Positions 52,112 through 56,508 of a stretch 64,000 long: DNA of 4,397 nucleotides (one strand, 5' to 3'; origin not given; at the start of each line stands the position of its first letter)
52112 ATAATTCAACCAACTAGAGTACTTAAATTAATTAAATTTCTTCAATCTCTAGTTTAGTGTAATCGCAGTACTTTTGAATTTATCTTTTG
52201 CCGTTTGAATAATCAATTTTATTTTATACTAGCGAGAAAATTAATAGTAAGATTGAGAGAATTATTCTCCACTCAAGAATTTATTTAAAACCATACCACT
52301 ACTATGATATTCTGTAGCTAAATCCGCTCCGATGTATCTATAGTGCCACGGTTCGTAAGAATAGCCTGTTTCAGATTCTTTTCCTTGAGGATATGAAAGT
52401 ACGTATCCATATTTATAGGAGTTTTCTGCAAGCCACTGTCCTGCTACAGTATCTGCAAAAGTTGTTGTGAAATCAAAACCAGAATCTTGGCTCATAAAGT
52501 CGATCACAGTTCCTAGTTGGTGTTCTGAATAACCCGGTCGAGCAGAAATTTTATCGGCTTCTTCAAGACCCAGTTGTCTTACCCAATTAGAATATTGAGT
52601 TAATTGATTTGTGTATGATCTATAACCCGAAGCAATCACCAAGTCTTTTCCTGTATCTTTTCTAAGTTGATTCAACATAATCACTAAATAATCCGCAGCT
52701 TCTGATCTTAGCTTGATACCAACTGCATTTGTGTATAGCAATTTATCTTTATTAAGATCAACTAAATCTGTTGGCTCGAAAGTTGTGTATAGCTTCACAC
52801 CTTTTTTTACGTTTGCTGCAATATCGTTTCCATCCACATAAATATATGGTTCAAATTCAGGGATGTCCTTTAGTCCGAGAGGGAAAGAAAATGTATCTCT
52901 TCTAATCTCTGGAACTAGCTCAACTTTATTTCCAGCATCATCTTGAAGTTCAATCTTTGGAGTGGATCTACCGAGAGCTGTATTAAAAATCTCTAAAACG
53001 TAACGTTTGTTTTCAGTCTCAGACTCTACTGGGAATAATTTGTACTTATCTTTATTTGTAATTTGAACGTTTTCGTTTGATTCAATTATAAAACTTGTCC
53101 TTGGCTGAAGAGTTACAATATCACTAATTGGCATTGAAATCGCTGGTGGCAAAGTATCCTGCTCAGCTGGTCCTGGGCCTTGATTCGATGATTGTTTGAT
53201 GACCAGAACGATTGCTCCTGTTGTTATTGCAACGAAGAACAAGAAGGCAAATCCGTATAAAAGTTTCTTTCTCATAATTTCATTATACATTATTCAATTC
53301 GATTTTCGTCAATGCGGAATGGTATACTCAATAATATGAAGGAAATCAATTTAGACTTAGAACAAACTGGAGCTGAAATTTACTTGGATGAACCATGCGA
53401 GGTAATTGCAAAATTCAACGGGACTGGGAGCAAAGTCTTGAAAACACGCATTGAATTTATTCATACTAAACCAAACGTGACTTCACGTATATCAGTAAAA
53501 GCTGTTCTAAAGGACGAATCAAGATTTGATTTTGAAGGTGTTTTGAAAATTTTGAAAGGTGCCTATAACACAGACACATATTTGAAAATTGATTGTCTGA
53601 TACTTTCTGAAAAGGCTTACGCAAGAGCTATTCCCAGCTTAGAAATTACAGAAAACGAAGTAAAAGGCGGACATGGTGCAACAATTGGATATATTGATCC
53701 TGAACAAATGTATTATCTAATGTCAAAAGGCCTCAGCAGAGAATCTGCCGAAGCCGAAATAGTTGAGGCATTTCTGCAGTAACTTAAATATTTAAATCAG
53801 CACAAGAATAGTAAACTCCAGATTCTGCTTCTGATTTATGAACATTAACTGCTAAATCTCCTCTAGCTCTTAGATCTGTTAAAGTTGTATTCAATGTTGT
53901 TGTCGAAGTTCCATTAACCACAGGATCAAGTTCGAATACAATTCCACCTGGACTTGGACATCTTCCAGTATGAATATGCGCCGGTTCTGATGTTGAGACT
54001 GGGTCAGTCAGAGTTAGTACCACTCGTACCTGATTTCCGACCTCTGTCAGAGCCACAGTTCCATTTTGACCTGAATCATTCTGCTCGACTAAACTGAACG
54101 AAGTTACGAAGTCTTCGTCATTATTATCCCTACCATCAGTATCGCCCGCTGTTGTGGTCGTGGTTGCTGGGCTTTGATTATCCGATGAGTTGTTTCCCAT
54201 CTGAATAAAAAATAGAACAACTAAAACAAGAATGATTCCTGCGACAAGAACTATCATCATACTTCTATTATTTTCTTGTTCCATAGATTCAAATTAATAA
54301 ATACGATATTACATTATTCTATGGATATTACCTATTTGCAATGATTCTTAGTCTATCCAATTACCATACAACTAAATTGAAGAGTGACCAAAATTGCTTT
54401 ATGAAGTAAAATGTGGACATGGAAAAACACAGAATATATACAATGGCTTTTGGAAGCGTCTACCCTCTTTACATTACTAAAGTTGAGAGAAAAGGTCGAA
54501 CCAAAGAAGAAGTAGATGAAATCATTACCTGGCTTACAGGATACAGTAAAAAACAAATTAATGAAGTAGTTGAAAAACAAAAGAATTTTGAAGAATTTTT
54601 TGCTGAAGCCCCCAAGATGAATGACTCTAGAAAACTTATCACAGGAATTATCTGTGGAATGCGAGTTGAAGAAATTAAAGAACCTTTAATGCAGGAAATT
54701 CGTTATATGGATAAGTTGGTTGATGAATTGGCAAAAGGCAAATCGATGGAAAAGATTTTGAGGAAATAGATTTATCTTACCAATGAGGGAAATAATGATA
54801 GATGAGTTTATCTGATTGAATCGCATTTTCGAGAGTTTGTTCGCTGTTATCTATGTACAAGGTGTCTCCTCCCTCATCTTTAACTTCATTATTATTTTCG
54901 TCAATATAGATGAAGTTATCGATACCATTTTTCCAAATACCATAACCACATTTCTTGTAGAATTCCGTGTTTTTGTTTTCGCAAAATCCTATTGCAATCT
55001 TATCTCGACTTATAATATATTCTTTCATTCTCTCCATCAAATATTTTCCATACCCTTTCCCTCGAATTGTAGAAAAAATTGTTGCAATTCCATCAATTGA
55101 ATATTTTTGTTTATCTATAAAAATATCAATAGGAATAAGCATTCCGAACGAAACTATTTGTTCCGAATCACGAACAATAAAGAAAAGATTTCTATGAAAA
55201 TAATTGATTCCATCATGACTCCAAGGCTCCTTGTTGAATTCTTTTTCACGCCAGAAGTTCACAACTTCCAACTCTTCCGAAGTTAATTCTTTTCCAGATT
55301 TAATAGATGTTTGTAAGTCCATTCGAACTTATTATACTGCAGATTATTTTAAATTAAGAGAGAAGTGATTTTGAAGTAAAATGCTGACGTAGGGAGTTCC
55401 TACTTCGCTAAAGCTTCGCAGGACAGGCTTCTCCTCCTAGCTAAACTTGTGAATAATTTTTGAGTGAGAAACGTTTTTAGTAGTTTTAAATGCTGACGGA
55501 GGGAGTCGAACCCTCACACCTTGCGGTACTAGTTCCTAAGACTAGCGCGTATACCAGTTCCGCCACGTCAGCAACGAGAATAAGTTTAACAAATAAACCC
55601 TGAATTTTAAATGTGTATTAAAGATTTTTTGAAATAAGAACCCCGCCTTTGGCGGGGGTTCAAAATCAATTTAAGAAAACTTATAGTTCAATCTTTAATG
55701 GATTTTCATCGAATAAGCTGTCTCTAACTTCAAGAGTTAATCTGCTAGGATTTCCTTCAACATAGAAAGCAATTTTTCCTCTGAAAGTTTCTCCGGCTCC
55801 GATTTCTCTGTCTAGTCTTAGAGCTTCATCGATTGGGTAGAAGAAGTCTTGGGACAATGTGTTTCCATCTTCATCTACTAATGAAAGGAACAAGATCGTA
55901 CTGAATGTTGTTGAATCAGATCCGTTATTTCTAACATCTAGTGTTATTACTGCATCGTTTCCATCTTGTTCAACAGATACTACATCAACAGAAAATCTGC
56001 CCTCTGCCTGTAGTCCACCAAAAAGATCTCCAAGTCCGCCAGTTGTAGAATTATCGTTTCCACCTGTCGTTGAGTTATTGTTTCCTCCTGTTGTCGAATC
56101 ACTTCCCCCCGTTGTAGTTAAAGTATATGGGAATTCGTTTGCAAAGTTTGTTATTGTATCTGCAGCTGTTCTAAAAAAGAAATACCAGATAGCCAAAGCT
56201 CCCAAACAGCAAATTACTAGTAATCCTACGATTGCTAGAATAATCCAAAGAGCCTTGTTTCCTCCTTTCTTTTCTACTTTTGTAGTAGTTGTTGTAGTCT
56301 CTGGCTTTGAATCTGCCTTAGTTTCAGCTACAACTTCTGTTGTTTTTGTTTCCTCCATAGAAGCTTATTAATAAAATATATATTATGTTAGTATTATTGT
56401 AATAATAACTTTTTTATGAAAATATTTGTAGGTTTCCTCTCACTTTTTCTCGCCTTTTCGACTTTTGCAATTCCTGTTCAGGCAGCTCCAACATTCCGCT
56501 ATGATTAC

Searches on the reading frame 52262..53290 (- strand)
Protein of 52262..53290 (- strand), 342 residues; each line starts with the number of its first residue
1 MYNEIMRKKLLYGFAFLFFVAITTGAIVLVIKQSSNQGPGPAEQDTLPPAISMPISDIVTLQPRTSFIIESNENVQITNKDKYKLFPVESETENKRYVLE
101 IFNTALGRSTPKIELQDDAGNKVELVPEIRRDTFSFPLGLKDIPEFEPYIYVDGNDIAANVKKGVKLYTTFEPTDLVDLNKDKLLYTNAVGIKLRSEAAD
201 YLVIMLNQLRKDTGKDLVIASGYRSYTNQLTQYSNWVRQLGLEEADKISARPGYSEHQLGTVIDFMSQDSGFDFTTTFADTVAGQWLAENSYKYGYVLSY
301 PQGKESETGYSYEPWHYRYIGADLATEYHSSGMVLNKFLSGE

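Call 69: search_protein_families(library=pfam, proteins=[window:52262-53290:-], max_evalue=0.00001)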
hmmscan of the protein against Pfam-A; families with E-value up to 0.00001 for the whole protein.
window:52262-53290:- (342 aa): 1 family
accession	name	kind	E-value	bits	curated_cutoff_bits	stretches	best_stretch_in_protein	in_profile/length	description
PF02557.22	VanY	-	6.5e-38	129.9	25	1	192-321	2-131/132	D-alanyl-D-alanine carboxypeptidase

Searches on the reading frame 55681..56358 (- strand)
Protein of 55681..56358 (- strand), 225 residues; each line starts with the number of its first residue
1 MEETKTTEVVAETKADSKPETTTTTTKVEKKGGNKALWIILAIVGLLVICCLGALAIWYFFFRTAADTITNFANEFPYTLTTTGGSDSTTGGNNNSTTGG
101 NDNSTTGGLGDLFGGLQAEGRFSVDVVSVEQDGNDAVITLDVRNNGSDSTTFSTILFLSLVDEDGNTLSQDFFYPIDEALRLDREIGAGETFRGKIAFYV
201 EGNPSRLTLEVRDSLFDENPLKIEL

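Call 3: search_protein_families(library=pfam, proteins=[window:55681-56358:-], max_evalue=1)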
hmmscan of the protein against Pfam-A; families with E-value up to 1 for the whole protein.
window:55681-56358:- (225 aa): 9 families
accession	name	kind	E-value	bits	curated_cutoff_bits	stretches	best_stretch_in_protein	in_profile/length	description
PF11611.13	DUF4352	-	3.2e-12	47.3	25.9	1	130-219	32-120/122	Domain of unknown function (DUF4352)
PF16729.10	DUF5067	-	9.8e-07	29.2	27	1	125-213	29-126/126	Domain of unknown function (DUF5067)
PF14283.11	CD1107-like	-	0.027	14.8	26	1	7-62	101-152/158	Mobile element protein CD1107-like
PF17231.7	DUF5305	-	0.047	13.6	29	1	11-67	89-146/217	Family of unknown function (DUF5305)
PF10601.15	zf-LITAF-like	-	0.088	13.4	23.8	1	23-52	14-40/70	LITAF-like zinc ribbon domain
PF11906.13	DUF3426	-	0.091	13.3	27.7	1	127-201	60-136/147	Protein of unknown function (DUF3426)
PF17314.7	DUF5360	-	0.12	12.9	25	1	27-69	59-101/127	Family of unknown function (DUF5360)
PF15013.11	CCSMST1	-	0.19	12.4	26.1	1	33-68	25-55/74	CCSMST1 family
PF14979.11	TMEM52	-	0.35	11.3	26.4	0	37-82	12-55/132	Transmembrane 52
